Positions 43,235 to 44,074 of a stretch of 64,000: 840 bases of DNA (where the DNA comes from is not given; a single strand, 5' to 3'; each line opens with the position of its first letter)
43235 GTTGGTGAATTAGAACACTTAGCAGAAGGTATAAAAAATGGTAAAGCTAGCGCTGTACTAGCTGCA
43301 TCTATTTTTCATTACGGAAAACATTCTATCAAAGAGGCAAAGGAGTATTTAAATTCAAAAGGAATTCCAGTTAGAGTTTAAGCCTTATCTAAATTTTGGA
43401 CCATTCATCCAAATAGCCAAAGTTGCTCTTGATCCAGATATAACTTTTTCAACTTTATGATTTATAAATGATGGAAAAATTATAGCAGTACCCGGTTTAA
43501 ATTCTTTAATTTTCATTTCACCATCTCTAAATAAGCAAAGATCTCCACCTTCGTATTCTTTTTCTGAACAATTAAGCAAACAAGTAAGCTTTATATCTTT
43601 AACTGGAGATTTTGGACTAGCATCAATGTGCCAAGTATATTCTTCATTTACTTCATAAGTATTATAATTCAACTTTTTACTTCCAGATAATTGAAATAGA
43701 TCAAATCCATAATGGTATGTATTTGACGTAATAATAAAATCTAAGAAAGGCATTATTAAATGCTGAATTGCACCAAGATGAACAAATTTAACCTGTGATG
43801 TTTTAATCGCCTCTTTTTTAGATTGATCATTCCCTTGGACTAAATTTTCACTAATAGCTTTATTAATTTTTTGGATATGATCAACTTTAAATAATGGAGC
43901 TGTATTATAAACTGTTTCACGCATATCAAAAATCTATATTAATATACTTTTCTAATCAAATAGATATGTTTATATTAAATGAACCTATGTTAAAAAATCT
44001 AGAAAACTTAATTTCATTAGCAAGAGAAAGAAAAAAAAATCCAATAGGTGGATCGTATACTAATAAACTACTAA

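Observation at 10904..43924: Dispersed set of modifying enzymes placed one by one among core genes: possible protein/surface modification system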

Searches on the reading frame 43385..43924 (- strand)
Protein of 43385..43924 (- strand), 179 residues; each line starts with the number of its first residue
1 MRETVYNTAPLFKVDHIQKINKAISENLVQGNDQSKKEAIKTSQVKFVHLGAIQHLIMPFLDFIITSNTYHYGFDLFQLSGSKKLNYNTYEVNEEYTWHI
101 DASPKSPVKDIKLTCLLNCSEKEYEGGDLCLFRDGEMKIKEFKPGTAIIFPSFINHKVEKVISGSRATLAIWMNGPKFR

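Call 3: search_protein_families(library=pfam, proteins=[window:43385-43924:-], max_evalue=0.01)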
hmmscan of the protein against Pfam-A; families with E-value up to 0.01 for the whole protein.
window:43385-43924:- (179 aa): 1 family
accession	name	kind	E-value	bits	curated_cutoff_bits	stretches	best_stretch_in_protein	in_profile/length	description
PF13640.12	2OG-FeII_Oxy_3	-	1.1e-12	49.2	27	1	86-173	2-97/98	2OG-Fe(II) oxygenase superfamily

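Call 4: search_protein_families(library=ncbifam, proteins=[window:43385-43924:-], max_evalue=0.01)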
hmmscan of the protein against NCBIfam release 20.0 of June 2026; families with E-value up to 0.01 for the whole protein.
window:43385-43924:- (179 aa): 4 families
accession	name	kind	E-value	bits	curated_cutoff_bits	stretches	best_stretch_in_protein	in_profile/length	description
NF003974.0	PRK05467.1-3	equivalog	2.7e-14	53.2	143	1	84-173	82-172/221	Fe2+-dependent dioxygenase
NF003975.0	PRK05467.1-4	equivalog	5.8e-09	35.7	180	1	87-174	84-177/226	Fe2+-dependent dioxygenase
NF003972.0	PRK05467.1-1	equivalog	0.00012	21.5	399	1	87-174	84-176/225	PKHD-type hydroxylase YbiX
NF003973.0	PRK05467.1-2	equivalog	0.00046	19.9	336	1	87-174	84-177/227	Fe2+-dependent dioxygenase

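Call 7: find_encoding_contigs(protein=window:43385-43924:-, flank=10000, max_places=6)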
Protein window:43385-43924:- (179 aa): 7 contigs read that carry it; 6 places shown.
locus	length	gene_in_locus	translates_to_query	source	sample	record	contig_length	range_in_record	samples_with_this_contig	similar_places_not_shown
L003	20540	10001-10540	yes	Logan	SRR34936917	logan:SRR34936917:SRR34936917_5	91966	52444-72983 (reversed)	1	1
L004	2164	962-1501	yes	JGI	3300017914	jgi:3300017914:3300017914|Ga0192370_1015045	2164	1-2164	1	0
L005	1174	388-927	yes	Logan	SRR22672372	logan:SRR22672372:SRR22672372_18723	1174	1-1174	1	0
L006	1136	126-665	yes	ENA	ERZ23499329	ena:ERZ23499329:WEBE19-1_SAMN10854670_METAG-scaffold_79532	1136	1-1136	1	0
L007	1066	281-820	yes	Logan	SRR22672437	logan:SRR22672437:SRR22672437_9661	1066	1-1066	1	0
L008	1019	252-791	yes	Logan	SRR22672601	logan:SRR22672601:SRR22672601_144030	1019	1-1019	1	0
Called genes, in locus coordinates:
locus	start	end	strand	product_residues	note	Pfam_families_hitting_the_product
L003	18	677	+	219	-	PF00834:Ribul_P_3_epim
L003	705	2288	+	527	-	PF07940:Hepar_II_III_C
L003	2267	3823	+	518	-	PF02142:MGS, PF01808:AICARFT_IMPCHas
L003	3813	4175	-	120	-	PF01329:Pterin_4a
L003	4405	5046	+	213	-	PF02190:LON_substr_bdg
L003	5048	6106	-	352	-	PF08491:SE (faint)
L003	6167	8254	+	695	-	PF13491:FtsK_4TM, PF01935:DUF87 (faint), PF12846:AAA_10 (faint), PF17854:FtsK_alpha, PF01580:FtsK_SpoIIIE, PF09397:FtsK_gamma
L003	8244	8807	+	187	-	PF03548:LolA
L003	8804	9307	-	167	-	PF00583:Acetyltransf_1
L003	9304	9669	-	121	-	PF11969:DcpS_C, PF01230:HIT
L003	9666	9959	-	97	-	PF01503:PRA-PH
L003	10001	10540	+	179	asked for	PF13640:2OG-FeII_Oxy_3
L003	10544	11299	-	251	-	PF00977:His_biosynth, PF01207:Dus (faint), PF05690:ThiG (faint), PF03060:NMO (faint), PF01180:DHO_dh (faint)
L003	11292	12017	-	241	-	PF00977:His_biosynth, PF01884:PcrB (faint), PF01207:Dus (faint)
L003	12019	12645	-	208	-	PF00117:GATase, PF01174:SNO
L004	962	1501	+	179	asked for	PF13640:2OG-FeII_Oxy_3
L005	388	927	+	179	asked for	PF13640:2OG-FeII_Oxy_3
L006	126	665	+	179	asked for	PF13640:2OG-FeII_Oxy_3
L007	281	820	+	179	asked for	PF13640:2OG-FeII_Oxy_3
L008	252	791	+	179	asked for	PF13640:2OG-FeII_Oxy_3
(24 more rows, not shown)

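Call 46: search_solved_structures(query=window:43385-43924:-, max_evalue=1, show_alignments=1)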
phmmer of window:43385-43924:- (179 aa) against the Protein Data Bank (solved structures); distinct sequences matched with E-value up to 1: 5.
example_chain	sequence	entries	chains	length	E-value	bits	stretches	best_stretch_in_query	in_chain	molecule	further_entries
3dkq_A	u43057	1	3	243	4.1e-06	29.8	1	87-174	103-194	PKHD-type hydroxylase Sbal_3634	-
9ghl_A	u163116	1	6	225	0.26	14.2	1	111-173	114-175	PKHD-type hydroxylase PiuC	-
9qn1_A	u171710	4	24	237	0.29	14.1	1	111-173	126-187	PKHD-type hydroxylase PiuC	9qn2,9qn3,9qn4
9qn0_A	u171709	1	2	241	0.3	14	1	111-173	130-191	PKHD-type hydroxylase PiuC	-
3crv_A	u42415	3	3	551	0.8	12.6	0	2-56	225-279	XPD/Rad3 related DNA helicase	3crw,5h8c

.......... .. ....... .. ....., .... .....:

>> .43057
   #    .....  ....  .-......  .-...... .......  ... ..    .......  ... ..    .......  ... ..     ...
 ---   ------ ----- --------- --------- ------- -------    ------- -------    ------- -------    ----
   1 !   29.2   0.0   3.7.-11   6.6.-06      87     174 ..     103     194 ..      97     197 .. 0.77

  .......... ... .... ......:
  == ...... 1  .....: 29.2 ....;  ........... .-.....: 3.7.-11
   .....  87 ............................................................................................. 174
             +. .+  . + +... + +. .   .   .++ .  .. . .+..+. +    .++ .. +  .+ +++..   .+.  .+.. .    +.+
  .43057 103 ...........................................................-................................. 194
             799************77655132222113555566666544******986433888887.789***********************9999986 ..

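Call 60: search_dna_similar(query=window:43385-43924:-, collection=phages, mode=protein, max_rows=12, max_evalue=0.00001)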
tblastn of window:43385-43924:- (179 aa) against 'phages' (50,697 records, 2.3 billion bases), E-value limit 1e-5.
Records with a match: 308; places in all: 397; records where one place covers at least 80% of the query: 157.
Best place of each record, by identity: <60% 308.
By first word of the organism name: Synechococcus 234; Cyanophage 44; Prochlorococcus 12; Pelagibacter 5; Xanthomonas 4; Marine 3; uncultured 2; Stenotrophomonas 1; phage 1; Phage 1; and 1 more.
By host as written in the record: Synechococcus 100; - 78; Synechococcus sp. 31; Synechococcus sp. WH7803 23; Synechococcus sp. WH8102 16; Synechococcus sp. WH 7803 11; Synechococcus sp. MW02 6; Parasynechococcus marenigrum WH 8102 4; and 21 more.
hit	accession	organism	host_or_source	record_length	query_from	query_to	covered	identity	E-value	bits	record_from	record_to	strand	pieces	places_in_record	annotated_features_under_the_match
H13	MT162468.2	Synechococcus phage S-H25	Synechococcus sp. WH 8102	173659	12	178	93%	32.2%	2e-13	72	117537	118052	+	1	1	2OG-Fe(II) oxygenase | RNA-DNA + DNA-DNA helicase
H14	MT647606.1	Pelagibacter phage Mosig EXVC030M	Candidatus Pelagibacter ubique HTCC1062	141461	28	179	85%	35.1%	3e-23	100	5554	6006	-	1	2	putative Fe2OG dioxygenase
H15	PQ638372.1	Synechococcus phage WH25-B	Synechococcus sp. WH 7803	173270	1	178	99%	29.8%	3e-12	70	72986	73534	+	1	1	2OG-Fe(II) oxygenase | UvsW protein | UvsY protein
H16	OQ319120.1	Synechococcus phage S-BM1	Synechococcus sp. WH 7803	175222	1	178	99%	29.8%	1e-9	62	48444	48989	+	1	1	OG-Fe(II) oxygenase | RNA-DNA + DNA-DNA helicase | UvsY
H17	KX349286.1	Synechococcus phage S-RIM8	Synechococcus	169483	12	178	93%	31.7%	2e-14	76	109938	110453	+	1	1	hypothetical protein | DNA helicase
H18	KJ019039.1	Synechococcus phage ACG-2014a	-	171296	1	178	99%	29.5%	3e-12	70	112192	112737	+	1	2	2OG-Fe(II) oxygenase | RNA-DNA + DNA-DNA helicase | UvsY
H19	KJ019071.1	Synechococcus phage ACG-2014g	-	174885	1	178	99%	29.5%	4e-12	69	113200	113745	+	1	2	2OG-Fe(II) oxygenase | RNA-DNA + DNA-DNA helicase | UvsY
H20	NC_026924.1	Synechococcus phage ACG-2014g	-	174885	1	178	99%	29.5%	4e-12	69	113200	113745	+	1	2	2OG-Fe(II) oxygenase | DNA helicase | UvsY-like recombination mediator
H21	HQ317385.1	Synechococcus phage S-RIM8 A.HR5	Synechococcus sp. WH7803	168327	12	178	93%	31.1%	6e-14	74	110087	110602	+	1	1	2OG-Fe(II) oxygenase | UvsW protein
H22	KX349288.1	Synechococcus phage S-RIM8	Synechococcus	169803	12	178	93%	31.1%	6e-14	74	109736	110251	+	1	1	hypothetical protein | DNA helicase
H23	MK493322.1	Synechococcus phage S-RIM8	Synechococcus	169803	12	178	93%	31.1%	6e-14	74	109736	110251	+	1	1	hypothetical protein | DNA helicase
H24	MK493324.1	Synechococcus phage S-RIM8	Synechococcus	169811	12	178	93%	31.1%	6e-14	74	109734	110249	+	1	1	hypothetical protein | DNA helicase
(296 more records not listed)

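Call 81: get_annotated_region(hit=H14, flank=5000)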
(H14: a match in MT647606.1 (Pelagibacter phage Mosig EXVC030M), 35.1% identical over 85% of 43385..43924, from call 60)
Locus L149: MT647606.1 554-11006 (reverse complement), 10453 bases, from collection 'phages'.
description: Pelagibacter phage Mosig EXVC030M, complete genome.
organism: Pelagibacter phage Mosig EXVC030M (NCBI taxid 2759214)
taxonomy: Viruses; Duplodnaviria; Heunggongvirae; Uroviricota; Caudoviricetes; Kyanoviridae
host: Candidatus Pelagibacter ubique HTCC1062; source: oxygen minimum zone; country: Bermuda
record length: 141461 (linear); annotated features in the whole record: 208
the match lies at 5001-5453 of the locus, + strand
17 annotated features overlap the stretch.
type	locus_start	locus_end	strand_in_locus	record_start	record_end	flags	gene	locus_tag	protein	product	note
CDS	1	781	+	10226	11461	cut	-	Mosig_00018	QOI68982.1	putative AAA family protein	-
CDS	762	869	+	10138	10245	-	-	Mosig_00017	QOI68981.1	hypothetical protein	-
CDS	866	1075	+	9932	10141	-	-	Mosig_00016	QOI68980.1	putative 30S ribosomal protein S21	-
CDS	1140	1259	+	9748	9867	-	-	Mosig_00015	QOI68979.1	hypothetical protein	-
CDS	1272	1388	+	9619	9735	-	-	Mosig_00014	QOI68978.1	hypothetical protein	-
CDS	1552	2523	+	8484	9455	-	-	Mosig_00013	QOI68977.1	hypothetical protein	-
CDS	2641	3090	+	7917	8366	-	-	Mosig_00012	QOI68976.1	putative small heat shock protein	putative Small heat shock protein IbpA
CDS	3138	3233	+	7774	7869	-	-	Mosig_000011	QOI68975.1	hypothetical protein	-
CDS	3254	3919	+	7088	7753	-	-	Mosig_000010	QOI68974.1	putative sliding clamp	putative gp45 sliding clamp, C terminal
CDS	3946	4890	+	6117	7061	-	-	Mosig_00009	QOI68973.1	putative AAA family ATPase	-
CDS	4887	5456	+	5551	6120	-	-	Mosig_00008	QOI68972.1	putative Fe2OG dioxygenase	-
CDS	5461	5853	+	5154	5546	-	-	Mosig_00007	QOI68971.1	putative DNA polymerase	-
CDS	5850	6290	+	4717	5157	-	-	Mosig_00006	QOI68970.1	putative translation repressor protein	-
CDS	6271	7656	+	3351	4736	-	-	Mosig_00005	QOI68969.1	putative glutathione synthetase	-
CDS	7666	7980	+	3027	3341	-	-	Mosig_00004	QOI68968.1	hypothetical protein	-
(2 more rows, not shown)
